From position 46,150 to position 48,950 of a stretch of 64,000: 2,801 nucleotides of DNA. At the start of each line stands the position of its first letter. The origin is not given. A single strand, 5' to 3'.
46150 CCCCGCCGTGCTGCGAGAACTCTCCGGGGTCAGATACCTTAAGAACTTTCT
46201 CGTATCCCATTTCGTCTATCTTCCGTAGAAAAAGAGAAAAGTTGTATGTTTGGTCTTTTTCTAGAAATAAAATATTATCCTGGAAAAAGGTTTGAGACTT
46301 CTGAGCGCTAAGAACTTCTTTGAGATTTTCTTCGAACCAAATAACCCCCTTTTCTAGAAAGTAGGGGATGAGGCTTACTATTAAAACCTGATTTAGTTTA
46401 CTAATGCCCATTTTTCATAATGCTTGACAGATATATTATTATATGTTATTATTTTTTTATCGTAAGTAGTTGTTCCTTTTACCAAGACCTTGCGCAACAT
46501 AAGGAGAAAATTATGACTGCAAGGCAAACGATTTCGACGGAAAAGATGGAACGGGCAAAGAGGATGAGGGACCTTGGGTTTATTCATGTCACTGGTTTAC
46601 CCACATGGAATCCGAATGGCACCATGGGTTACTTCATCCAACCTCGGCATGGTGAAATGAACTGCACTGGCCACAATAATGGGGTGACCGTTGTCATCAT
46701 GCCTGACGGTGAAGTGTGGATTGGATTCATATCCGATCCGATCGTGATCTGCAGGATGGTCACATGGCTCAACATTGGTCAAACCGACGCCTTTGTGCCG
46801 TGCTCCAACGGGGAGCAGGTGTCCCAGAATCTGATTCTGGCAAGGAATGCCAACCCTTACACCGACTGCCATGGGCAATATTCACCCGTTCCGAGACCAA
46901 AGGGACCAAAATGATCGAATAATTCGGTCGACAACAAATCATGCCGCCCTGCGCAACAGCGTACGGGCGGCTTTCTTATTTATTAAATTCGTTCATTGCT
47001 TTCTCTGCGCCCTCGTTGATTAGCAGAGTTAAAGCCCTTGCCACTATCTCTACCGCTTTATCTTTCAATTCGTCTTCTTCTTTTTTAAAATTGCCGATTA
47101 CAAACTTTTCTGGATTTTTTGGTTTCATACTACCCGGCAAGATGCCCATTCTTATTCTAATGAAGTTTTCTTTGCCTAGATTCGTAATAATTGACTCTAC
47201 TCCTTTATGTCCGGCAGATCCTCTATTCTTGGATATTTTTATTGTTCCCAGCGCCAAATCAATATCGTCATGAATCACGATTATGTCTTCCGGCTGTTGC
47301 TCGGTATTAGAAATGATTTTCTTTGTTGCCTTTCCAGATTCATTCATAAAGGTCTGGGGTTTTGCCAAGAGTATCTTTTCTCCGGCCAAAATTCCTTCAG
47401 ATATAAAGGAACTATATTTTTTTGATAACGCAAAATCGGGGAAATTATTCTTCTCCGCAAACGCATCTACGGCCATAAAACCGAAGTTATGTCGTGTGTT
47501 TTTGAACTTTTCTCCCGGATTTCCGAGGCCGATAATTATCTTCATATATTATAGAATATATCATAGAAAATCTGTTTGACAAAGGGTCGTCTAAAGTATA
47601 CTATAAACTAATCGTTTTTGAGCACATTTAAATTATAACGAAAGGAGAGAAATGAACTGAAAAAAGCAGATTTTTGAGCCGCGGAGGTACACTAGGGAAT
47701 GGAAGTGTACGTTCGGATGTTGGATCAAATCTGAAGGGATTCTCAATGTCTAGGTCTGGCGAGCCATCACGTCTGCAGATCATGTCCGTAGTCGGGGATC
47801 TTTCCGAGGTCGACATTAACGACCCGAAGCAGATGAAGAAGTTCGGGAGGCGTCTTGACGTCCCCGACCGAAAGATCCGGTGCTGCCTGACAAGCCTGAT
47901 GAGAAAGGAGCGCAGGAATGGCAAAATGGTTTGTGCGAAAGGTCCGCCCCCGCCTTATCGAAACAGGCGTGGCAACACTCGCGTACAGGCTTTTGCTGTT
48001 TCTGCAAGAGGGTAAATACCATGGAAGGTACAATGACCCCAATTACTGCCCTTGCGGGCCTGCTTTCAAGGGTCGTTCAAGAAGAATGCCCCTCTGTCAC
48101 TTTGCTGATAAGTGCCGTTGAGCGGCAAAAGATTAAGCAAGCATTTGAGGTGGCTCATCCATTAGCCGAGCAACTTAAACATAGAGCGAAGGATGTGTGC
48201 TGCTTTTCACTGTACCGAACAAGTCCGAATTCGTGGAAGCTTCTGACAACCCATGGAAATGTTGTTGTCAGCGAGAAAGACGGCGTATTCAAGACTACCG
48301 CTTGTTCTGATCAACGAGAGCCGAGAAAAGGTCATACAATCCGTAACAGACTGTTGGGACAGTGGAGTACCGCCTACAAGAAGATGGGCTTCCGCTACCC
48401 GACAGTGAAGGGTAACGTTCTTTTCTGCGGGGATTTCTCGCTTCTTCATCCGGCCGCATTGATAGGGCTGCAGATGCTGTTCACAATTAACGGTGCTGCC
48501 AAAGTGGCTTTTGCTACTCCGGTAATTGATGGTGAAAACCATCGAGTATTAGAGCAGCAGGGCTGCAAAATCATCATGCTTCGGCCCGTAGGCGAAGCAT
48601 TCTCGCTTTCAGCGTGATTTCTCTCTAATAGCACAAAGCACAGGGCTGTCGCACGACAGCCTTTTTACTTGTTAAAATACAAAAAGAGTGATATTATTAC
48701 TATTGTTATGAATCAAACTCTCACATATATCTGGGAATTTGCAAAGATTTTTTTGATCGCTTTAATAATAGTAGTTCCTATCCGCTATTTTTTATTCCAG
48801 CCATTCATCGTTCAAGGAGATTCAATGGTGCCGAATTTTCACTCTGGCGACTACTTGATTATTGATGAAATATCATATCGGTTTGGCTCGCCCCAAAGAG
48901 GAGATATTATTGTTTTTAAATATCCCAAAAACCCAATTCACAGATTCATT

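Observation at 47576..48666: Cassette E: leader start-stop mini-ORF, two coupled GC-rich genes and a third overlapping frame with the strongest SD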

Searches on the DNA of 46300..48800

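Call 10: search_rna_families(source=window, start=46300, end=48800, threshold=evalue, max_evalue=10)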
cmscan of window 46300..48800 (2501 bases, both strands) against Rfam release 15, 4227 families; matches with E-value up to 10: 5.
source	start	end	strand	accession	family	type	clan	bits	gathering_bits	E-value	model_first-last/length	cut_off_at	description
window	47286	47387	-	RF01932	bxd_4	Gene; lncRNA;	-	18.1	40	3.7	1-106/106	no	Bithoraxoid conserved region 4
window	48599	48711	-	RF00101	SraC_RyeA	Gene; sRNA;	CL00105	17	37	8.4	1-145/145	no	SraC/RyeA RNA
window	46636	46711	-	RF00301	snoZ256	Gene; snRNA; snoRNA; CD-box;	-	16.8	50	4.3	1-94/94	no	Small nucleolar RNA Z256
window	48377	48425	+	RF01119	sR32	Gene; snRNA; snoRNA; CD-box;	-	15.8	40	0.36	1-57/57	no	Small nucleolar RNA sR32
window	48477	48534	-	RF01985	ZEB2_AS1_2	Gene; lncRNA;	-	15.1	70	2.3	1-61/61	no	ZEB2 antisense RNA 1 conserved region 2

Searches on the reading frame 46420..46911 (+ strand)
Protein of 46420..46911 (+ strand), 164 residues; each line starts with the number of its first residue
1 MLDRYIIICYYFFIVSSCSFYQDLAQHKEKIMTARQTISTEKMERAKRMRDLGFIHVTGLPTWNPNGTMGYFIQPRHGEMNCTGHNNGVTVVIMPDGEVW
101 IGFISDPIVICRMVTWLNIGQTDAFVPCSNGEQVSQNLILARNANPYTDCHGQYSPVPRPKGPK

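Call 8: search_protein_families(library=pfam, proteins=[window:46420-46911:+], max_evalue=1)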
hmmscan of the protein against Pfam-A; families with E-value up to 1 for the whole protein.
window:46420-46911:+ (164 aa): 1 family
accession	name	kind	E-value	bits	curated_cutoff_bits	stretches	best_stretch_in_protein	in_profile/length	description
PF15957.10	Comm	-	0.11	13.2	27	1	6-63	18-79/110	Commissureless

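Call 9: search_protein_families(library=ncbifam, proteins=[window:46420-46911:+], max_evalue=1)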
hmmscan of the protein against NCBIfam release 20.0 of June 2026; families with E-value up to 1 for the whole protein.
window:46420-46911:+ (164 aa): 0 families

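Call 69: search_protein_families(library=padloc, proteins=[window:46513-46911:+], max_evalue=0.1)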
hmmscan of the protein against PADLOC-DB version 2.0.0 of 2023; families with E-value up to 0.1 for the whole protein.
window:46513-46911:+ (133 aa): 0 families
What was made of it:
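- On Type II toxin-antitoxin module: There are no PADLOC or Pfam hits (calls 8, 69).
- There are no PADLOC, Pfam or NCBIfam hits (calls 8, 9, 69).
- Tried and rejected: Pfam, NCBIfam and PADLOC returned nothing for E1, E2, the third-frame product or the 245-aa extended E2 ORF (calls 8, 9, 69).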

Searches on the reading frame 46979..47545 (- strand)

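Call 8: search_protein_families(library=pfam, proteins=[window:46979-47545:-], max_evalue=1)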
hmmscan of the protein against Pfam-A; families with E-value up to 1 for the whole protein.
window:46979-47545:- (189 aa): 1 family
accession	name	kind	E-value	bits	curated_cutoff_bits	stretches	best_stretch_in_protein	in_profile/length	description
PF01195.25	Pept_tRNA_hydro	-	4.3e-57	193.4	27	1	3-188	1-183/183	Peptidyl-tRNA hydrolase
